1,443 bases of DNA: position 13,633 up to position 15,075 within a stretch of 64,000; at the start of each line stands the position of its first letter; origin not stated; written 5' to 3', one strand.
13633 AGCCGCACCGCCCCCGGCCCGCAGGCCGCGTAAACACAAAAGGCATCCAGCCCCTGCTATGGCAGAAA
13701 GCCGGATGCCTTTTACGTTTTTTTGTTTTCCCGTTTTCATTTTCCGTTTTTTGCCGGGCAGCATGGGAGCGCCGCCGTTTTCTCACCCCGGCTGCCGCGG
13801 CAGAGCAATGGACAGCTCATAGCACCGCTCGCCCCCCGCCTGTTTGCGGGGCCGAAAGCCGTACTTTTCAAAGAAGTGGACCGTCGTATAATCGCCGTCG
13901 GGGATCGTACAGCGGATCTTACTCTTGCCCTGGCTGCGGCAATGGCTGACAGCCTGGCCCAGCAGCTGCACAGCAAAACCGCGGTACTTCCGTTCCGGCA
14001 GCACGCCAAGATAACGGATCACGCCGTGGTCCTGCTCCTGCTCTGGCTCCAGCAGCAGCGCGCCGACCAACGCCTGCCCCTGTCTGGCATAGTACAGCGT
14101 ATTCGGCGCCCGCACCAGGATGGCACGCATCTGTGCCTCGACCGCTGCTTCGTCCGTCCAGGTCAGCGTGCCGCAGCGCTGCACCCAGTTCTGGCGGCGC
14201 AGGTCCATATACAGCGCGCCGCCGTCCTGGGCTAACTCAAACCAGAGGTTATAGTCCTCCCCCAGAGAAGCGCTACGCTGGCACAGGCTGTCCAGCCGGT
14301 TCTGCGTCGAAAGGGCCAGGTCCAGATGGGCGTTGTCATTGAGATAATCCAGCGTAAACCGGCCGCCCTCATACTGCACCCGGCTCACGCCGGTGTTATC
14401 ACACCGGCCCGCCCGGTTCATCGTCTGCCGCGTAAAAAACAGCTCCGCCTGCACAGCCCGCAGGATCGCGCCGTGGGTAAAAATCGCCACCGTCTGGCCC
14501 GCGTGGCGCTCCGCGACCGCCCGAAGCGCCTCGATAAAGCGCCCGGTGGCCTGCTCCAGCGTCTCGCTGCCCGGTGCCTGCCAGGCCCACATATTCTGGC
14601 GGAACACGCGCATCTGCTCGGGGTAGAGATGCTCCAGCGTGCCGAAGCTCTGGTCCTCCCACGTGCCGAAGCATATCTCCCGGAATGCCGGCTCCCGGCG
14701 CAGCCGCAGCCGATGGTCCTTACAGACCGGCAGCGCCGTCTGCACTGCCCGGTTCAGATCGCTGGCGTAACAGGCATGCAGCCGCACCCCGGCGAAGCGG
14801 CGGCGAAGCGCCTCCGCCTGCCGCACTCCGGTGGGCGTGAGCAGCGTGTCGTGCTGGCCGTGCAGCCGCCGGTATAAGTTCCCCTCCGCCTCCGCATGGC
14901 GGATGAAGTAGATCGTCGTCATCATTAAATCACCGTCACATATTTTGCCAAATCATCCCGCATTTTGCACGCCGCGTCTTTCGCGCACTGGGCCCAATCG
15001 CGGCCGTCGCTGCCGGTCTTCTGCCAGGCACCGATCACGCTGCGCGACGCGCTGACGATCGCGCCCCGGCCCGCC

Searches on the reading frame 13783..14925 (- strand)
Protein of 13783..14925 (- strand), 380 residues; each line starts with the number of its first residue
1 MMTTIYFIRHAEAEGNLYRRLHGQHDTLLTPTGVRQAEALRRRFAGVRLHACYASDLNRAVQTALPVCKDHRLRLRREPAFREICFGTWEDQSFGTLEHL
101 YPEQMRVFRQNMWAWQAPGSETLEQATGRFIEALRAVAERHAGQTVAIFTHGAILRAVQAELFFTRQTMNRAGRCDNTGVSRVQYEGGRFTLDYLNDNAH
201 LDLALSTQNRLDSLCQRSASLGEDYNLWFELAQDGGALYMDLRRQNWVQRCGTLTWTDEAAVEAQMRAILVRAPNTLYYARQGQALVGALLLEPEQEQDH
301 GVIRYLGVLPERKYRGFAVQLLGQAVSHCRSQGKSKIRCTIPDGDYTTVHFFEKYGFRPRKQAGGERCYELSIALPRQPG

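Call 7: search_protein_families(library=pfam, proteins=[window:13783-14925:-], max_evalue=0.001)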
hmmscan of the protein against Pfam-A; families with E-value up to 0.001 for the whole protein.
window:13783-14925:- (380 aa): 5 families
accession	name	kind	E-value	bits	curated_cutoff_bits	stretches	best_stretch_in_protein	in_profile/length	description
PF00300.27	His_Phos_1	-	2.8e-49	167.9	21.7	1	5-197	1-193/194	Histidine phosphatase superfamily (branch 1)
PF00583.31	Acetyltransf_1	-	3.8e-11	43.7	20.7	1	246-357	6-116/116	Acetyltransferase (GNAT) family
PF13673.13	Acetyltransf_10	-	1.7e-07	31.7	23.6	1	255-360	12-110/128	Acetyltransferase (GNAT) domain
PF13508.13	Acetyltransf_7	-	2e-06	28.5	27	1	276-358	4-83/84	Acetyltransferase (GNAT) domain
PF08445.16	FR47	-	0.00053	20.4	22.1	0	289-361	11-81/86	FR47-like protein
